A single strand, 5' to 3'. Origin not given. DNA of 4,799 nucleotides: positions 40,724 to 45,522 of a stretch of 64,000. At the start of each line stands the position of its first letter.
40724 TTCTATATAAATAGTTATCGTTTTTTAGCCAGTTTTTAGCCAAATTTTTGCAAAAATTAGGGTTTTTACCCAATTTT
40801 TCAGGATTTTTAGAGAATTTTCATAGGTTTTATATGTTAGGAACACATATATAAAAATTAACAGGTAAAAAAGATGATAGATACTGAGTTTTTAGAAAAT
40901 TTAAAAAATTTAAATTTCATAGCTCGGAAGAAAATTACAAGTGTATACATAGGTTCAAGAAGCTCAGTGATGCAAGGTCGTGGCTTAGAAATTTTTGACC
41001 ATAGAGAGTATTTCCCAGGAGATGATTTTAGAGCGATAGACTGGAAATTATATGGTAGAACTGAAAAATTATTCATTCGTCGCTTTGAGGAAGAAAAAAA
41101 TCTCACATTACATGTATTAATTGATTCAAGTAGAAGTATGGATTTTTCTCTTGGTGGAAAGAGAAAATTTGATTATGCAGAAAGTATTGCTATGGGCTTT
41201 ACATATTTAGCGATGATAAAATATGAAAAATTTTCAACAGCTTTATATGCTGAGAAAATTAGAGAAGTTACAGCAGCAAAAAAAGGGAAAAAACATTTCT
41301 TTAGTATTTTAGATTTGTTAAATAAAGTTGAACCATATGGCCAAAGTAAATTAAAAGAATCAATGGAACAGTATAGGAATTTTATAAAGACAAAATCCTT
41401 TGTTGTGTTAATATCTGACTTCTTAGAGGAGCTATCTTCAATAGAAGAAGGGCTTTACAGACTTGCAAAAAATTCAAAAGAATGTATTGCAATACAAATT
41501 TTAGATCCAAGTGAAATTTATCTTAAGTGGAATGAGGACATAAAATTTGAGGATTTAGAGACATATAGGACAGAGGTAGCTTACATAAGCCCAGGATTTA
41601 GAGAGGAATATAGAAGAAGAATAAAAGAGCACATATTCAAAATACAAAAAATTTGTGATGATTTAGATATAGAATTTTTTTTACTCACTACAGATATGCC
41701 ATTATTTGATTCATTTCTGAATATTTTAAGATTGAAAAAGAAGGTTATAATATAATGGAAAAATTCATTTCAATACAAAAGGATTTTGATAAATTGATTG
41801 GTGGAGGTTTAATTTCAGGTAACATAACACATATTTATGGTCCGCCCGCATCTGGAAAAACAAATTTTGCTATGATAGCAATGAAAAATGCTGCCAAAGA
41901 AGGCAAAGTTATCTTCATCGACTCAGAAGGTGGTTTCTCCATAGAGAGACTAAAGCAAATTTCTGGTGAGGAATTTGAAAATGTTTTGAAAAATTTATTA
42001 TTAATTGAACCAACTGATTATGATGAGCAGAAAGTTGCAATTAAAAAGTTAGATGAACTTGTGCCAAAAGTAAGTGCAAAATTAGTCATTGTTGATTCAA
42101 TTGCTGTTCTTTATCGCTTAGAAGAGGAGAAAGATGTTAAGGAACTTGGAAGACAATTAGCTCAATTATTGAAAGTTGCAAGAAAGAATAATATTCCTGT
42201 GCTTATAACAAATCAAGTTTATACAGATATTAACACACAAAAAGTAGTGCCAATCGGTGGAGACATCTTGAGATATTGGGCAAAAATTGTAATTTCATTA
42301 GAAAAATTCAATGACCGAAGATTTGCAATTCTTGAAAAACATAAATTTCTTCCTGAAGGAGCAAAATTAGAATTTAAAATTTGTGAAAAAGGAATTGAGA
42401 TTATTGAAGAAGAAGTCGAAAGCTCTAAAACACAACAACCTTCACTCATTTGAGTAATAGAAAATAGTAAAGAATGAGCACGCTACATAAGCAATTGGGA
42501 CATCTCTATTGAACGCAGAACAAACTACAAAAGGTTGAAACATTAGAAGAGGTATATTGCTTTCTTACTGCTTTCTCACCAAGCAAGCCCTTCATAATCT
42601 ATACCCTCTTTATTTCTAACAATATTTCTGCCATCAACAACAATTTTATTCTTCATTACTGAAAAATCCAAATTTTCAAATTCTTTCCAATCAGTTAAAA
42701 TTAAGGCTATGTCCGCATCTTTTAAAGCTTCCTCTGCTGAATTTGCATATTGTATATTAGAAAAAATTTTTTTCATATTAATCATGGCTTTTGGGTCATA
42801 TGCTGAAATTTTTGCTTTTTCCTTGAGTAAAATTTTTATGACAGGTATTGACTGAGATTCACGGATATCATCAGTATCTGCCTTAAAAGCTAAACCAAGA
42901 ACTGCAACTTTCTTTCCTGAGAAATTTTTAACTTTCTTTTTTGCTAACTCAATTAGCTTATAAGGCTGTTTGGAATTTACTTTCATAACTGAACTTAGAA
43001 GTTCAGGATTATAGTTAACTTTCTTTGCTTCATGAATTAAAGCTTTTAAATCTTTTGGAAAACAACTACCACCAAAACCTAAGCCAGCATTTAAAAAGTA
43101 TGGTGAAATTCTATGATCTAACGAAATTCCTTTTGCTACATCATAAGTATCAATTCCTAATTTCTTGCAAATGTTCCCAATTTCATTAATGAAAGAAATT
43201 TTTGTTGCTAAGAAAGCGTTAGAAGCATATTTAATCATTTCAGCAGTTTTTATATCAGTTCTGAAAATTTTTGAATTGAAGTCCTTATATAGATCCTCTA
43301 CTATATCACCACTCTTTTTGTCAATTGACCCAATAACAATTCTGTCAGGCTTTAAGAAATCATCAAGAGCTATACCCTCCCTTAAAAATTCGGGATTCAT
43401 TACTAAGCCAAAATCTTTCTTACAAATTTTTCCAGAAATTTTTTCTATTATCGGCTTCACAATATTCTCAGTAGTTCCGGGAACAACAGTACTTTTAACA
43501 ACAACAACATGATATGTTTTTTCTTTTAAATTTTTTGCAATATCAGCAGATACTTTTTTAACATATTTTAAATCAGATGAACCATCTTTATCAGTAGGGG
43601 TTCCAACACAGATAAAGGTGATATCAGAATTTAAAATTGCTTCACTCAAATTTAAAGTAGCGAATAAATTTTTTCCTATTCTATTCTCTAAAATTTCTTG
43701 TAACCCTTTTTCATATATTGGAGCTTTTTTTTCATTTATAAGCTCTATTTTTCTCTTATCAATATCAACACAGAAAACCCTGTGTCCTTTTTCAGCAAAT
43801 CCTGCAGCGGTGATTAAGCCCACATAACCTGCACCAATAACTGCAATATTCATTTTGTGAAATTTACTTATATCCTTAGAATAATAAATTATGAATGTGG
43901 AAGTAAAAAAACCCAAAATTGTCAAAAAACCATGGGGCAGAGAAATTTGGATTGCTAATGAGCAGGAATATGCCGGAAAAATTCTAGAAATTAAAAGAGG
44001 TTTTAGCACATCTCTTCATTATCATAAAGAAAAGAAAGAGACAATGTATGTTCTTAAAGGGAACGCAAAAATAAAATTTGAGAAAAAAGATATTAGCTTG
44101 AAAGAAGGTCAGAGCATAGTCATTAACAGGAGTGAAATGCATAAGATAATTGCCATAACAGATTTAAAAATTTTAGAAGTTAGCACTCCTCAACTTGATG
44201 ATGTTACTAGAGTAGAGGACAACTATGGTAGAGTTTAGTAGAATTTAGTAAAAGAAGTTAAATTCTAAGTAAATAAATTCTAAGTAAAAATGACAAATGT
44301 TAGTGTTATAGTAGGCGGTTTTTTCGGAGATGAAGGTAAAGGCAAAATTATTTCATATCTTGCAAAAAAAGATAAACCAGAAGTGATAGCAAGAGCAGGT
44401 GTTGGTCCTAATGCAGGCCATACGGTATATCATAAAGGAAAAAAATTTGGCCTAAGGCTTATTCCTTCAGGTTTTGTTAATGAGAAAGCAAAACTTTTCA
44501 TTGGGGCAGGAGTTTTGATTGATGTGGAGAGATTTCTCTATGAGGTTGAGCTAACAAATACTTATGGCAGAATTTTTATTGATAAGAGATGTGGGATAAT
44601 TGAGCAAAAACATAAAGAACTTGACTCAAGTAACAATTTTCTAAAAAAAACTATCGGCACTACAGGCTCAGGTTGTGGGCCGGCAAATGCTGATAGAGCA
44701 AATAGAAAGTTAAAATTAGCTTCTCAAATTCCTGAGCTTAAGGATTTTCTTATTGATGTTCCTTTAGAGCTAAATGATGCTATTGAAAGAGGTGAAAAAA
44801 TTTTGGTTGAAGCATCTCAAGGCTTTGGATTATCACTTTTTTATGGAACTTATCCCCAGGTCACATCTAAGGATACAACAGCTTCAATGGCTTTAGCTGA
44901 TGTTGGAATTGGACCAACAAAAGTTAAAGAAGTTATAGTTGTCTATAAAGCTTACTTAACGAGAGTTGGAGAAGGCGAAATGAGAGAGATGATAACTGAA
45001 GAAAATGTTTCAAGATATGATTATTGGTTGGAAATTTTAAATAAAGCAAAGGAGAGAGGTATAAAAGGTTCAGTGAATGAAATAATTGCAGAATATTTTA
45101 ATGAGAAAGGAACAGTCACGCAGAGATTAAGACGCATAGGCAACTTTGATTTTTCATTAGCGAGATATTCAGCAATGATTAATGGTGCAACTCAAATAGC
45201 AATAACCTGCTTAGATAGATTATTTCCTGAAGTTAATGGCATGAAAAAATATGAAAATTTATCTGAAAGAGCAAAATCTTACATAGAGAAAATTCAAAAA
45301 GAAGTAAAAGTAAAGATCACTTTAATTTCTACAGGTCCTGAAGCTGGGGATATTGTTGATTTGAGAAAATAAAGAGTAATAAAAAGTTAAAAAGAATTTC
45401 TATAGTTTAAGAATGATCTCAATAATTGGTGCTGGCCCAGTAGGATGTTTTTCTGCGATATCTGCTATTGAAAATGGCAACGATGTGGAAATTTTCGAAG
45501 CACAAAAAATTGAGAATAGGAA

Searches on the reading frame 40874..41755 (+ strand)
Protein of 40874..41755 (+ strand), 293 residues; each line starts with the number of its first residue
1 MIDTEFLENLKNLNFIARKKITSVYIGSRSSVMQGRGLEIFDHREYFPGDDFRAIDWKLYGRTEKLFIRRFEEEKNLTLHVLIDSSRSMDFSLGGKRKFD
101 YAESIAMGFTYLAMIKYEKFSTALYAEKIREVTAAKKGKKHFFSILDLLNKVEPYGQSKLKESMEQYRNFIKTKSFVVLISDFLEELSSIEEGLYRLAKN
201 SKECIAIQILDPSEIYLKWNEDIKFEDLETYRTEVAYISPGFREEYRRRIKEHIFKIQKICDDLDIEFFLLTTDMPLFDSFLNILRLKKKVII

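Call 56: search_protein_families(library=pfam, proteins=[window:40874-41755:+], max_evalue=0.001)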
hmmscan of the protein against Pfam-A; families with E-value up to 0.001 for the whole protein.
window:40874-41755:+ (293 aa): 3 families
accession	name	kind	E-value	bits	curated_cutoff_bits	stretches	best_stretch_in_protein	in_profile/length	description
PF01882.25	DUF58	-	1.8e-42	145.4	23.4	1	42-253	1-213/216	Protein of unknown function DUF58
PF13519.12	VWA_2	-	3.5e-05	24.8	27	1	81-183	3-106/107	von Willebrand factor type A domain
PF05762.20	VWA_CoxE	-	0.0002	21.3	26.4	0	65-213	45-188/222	VWA domain containing CoxE-like protein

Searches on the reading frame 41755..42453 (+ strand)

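Call 56: search_protein_families(library=pfam, proteins=[window:41755-42453:+], max_evalue=0.001)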
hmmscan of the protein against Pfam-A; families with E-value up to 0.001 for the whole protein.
window:41755-42453:+ (232 aa): 8 families
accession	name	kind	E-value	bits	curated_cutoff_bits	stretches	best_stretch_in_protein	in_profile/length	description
PF08423.17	Rad51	-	3.7e-25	89.1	22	1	9-215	13-242/244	Rad51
PF06745.19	ATPase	-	5.5e-15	55.8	26.6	1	9-220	6-230/231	KaiC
PF00154.27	RecA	-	2.9e-13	50.3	27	1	17-185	47-221/262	recA bacterial DNA recombination protein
PF13481.12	AAA_25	-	3.8e-09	36.9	27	1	12-154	23-189/195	AAA domain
PF03796.21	DnaB_C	-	2.7e-06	27.4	27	0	9-56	7-55/255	DnaB-like helicase C terminal domain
PF05707.18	Zot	-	4.7e-06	26.6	20.3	1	27-160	5-132/197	Zonular occludens toxin (Zot)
PF01637.24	ATPase_2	-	1.2e-05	25.7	33.2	1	23-141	21-145/225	ATPase domain predominantly from Archaea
PF13479.12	AAA_24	-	8.1e-05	23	27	1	26-123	6-80/195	AAA domain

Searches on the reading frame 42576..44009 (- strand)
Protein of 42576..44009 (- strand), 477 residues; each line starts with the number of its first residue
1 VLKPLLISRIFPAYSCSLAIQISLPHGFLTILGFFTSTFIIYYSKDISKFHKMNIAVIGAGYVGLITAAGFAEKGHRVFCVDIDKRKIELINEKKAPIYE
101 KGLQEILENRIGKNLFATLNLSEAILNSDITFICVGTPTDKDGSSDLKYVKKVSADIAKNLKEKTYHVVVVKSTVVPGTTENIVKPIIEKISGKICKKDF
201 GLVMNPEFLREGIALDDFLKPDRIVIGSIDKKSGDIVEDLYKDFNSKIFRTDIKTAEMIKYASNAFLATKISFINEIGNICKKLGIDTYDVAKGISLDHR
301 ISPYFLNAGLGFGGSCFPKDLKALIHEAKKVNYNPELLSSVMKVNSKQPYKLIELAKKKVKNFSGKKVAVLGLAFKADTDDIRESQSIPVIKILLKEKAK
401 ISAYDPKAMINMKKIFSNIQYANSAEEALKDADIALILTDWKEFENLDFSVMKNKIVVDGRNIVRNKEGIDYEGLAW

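Call 56: search_protein_families(library=pfam, proteins=[window:42576-44009:-], max_evalue=0.001)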
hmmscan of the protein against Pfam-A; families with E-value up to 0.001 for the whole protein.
window:42576-44009:- (477 aa): 11 families
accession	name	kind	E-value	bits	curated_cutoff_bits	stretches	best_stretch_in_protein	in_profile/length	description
PF03721.20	UDPG_MGDP_dh_N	-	5.9e-67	225.3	27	1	53-239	1-186/187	UDP-glucose/GDP-mannose dehydrogenase family, NAD binding domain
PF00984.24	UDPG_MGDP_dh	-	1.9e-38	130.9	25.4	1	254-346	1-93/94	UDP-glucose/GDP-mannose dehydrogenase family, central domain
PF03720.21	UDPG_MGDP_dh_C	-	1e-31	109.8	30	1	369-465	1-102/103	UDP-glucose/GDP-mannose dehydrogenase family, UDP binding domain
PF01210.29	NAD_Gly3P_dh_N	-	4.6e-08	33.6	23.1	1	54-189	1-119/158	NAD-dependent glycerol-3-phosphate dehydrogenase N-terminus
PF03807.23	F420_oxidored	-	2.7e-06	28.3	21.6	0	55-136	2-68/94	NADP oxidoreductase coenzyme F420-dependent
PF02737.24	3HCDH_N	-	4.3e-05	23.9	22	1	54-97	1-44/180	3-hydroxyacyl-CoA dehydrogenase, NAD binding domain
PF02558.23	ApbA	-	0.00016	21.8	22.2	1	55-135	1-74/150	Ketopantoate reductase PanE/ApbA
PF00070.33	Pyr_redox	-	0.00033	21.6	22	0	54-86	1-33/82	Pyridine nucleotide-disulphide oxidoreductase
PF03446.21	NAD_binding_2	-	0.00035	21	21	0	54-184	1-104/161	NAD binding domain of 6-phosphogluconate dehydrogenase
PF07992.20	Pyr_redox_2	-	0.0006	19.8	26.1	0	47-103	135-193/291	Pyridine nucleotide-disulphide oxidoreductase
PF13241.12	NAD_binding_7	-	0.00079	20.4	22.1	0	49-101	4-53/104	Putative NAD(P)-binding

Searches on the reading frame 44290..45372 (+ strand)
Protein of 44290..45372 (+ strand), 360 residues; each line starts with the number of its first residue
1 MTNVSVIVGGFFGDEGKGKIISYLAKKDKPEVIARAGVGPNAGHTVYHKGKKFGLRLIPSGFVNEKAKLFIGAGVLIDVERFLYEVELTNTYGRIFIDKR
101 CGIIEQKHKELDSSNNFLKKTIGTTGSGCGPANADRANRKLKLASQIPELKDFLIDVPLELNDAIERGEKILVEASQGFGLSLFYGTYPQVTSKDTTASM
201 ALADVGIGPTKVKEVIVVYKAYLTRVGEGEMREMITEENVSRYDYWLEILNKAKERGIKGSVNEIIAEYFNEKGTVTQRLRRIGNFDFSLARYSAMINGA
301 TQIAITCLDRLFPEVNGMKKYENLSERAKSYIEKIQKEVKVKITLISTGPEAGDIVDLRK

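Call 56: search_protein_families(library=pfam, proteins=[window:44290-45372:+], max_evalue=0.001)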
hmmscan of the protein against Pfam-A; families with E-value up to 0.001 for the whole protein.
window:44290-45372:+ (360 aa): 1 family
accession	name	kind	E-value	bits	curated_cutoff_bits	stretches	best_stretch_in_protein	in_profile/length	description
PF00709.27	Adenylsucc_synt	-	2.7e-81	273.9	27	3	145-311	186-329/416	Adenylosuccinate synthetase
